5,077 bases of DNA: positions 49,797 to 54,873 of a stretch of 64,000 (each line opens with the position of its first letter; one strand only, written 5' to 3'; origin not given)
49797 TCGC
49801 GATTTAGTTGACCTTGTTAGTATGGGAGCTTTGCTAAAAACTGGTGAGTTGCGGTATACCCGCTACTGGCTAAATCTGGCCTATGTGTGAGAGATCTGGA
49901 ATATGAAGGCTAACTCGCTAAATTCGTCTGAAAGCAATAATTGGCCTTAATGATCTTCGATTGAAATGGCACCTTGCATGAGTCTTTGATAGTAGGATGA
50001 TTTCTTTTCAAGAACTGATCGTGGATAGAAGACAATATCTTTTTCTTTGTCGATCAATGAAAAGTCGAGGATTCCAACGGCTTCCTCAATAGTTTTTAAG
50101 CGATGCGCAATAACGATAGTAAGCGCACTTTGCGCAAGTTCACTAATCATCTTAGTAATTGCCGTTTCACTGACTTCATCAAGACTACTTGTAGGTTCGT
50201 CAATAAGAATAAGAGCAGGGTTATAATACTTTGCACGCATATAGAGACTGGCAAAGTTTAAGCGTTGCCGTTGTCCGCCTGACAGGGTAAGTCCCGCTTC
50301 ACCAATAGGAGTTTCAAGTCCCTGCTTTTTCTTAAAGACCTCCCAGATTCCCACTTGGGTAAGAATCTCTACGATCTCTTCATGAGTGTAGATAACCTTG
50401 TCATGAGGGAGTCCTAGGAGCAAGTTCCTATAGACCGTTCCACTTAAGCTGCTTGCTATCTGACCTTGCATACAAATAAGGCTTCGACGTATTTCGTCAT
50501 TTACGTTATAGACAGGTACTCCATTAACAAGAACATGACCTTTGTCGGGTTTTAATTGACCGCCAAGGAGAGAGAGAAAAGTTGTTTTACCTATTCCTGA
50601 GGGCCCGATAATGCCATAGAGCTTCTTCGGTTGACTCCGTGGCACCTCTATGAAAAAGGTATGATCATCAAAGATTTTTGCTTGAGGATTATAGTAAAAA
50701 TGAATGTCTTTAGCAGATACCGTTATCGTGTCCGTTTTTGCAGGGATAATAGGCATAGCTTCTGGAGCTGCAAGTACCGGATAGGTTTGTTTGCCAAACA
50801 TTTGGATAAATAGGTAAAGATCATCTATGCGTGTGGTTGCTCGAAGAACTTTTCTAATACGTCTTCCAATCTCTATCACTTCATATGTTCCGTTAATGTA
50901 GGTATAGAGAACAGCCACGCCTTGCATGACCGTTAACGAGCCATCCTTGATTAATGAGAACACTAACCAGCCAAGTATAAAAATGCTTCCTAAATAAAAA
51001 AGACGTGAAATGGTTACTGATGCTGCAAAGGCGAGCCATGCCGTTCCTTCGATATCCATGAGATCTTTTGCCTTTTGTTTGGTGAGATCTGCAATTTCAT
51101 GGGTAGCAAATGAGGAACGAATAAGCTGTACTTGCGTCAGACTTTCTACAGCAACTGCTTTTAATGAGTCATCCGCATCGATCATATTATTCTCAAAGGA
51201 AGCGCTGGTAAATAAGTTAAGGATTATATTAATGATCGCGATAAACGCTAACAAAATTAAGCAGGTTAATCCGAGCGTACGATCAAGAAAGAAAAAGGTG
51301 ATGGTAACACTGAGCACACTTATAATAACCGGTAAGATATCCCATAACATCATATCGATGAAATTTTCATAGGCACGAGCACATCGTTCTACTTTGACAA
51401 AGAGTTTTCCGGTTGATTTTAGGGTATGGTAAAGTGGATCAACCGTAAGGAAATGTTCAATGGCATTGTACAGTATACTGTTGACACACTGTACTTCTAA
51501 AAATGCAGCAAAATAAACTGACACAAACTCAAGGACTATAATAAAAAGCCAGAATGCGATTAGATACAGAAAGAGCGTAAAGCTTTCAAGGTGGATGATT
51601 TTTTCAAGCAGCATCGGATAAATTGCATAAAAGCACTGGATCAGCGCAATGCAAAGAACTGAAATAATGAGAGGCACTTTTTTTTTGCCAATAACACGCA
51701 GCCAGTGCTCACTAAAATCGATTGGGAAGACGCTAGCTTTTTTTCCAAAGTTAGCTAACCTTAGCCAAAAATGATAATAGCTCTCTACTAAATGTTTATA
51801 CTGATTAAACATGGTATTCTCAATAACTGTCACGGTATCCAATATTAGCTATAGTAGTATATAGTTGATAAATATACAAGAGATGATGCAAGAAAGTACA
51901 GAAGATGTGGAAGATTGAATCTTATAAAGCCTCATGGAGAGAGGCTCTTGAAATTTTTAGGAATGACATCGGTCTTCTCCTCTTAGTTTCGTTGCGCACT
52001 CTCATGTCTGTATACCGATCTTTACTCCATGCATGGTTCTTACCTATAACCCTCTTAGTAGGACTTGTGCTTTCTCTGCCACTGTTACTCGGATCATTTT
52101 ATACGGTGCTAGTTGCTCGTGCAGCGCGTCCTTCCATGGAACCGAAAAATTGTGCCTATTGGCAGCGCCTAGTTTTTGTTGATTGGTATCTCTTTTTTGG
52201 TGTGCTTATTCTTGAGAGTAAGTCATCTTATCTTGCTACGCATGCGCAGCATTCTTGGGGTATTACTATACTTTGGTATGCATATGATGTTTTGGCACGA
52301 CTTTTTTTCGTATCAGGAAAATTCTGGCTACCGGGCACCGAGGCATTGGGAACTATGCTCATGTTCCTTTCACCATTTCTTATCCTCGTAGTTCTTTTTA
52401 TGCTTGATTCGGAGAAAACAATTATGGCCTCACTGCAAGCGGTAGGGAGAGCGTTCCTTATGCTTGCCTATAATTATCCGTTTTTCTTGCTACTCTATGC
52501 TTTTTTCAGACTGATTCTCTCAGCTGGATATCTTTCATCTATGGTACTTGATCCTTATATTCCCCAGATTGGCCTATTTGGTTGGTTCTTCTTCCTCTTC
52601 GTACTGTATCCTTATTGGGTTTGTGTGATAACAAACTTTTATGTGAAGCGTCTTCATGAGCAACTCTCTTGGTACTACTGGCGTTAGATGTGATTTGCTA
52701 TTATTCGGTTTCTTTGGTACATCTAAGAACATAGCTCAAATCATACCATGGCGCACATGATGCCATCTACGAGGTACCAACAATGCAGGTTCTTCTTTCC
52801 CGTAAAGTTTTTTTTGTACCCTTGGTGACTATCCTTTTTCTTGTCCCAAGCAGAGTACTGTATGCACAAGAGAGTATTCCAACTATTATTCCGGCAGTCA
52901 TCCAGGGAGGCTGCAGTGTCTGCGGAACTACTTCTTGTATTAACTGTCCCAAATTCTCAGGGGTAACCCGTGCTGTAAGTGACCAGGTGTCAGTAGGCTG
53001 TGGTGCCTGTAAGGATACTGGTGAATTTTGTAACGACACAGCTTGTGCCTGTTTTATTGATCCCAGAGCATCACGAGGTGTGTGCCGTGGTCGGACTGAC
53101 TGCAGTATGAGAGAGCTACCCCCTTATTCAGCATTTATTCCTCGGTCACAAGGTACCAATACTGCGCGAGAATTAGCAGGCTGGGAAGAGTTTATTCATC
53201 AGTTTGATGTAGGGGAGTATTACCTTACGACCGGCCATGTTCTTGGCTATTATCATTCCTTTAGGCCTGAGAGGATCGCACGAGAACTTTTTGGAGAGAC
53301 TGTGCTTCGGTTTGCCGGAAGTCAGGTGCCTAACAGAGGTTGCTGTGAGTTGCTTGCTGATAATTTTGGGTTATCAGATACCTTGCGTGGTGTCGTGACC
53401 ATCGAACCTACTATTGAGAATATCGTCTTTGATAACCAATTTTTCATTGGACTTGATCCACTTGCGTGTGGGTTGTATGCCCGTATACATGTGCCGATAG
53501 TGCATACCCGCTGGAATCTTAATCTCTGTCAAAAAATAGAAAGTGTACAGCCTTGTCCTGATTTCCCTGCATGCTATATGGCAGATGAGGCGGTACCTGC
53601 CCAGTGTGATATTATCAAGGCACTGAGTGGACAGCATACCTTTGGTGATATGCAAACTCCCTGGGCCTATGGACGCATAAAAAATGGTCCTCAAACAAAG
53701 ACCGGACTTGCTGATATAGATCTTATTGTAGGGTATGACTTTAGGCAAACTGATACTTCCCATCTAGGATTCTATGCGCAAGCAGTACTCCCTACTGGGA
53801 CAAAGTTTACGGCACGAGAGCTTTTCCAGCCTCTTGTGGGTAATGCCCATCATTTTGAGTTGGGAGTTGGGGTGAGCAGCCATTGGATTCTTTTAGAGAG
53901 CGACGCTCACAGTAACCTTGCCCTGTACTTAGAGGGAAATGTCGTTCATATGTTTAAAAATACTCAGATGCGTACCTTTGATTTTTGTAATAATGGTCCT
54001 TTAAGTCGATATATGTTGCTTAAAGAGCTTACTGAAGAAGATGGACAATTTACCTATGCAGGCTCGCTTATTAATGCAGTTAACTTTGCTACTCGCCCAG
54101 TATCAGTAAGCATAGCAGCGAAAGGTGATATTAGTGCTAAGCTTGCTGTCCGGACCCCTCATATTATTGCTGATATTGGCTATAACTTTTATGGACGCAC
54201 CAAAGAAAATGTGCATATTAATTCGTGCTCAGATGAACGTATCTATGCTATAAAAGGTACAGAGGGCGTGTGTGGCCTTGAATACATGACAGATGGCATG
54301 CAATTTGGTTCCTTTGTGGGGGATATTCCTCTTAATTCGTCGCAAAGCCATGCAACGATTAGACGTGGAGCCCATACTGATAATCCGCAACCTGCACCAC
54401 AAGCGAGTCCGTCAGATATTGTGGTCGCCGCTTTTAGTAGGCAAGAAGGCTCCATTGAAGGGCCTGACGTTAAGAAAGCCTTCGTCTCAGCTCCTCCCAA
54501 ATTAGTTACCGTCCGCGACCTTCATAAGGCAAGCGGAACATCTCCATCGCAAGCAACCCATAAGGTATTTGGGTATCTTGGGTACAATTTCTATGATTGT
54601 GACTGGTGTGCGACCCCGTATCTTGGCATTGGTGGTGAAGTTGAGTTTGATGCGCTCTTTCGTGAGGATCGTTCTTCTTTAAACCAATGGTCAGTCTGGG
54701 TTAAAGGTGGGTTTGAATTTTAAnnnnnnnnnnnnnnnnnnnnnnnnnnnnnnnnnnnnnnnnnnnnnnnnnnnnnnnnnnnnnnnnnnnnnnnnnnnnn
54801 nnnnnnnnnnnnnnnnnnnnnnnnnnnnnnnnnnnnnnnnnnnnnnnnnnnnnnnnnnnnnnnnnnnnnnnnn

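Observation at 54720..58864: Five tandem, translationally coupled paralogues of an unknown secreted protein family in alternating A/B subtypes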

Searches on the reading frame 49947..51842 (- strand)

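Call 61: search_protein_families(library=pfam, proteins=[window:49947-51842:-], max_evalue=0.00001)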
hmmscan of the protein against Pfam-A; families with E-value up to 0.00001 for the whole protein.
window:49947-51842:- (631 aa): 3 families
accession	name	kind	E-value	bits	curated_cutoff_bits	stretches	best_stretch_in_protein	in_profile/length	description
PF00005.33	ABC_tran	-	2.4e-19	70.8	25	1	405-552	10-137/137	ABC transporter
PF02463.25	SMC_N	-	4.1e-08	33.3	40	1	485-591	118-208/220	RecF/RecN/SMC N terminal domain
PF00664.28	ABC_membrane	-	5.7e-08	33.2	28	1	58-318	1-272/274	ABC transporter transmembrane region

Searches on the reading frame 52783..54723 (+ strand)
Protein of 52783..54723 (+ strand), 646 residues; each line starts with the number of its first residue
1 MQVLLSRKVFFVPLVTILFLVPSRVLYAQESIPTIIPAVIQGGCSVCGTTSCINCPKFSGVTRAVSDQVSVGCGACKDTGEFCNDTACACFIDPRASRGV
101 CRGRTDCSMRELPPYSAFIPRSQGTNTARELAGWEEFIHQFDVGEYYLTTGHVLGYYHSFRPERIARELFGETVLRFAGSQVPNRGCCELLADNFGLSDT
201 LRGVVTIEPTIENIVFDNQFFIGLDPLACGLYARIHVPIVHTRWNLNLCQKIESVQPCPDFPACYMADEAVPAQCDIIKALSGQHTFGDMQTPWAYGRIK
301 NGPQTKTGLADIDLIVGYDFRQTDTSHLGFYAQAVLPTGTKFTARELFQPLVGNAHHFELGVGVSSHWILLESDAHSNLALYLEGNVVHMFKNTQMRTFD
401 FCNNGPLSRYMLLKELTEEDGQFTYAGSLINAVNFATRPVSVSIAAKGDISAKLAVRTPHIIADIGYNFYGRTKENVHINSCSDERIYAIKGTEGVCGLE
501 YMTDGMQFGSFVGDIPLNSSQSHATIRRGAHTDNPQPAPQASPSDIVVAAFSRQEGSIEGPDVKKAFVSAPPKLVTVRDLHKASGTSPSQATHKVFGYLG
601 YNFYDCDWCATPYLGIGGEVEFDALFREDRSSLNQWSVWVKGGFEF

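Call 7: search_protein_families(library=pfam, proteins=[window:52783-54723:+], max_evalue=0.01)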
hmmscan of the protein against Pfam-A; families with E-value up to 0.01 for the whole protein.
window:52783-54723:+ (646 aa): 0 families

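Call 62: search_solved_structures(query=window:52783-54723:+, max_evalue=1)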
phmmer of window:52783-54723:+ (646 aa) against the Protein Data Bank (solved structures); distinct sequences matched with E-value up to 1: 0.

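Call 63: search_protein_families(library=ncbifam, proteins=[window:52783-54723:+], max_evalue=0.1)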
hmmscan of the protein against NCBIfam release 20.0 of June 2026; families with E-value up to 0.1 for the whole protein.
window:52783-54723:+ (646 aa): 0 families
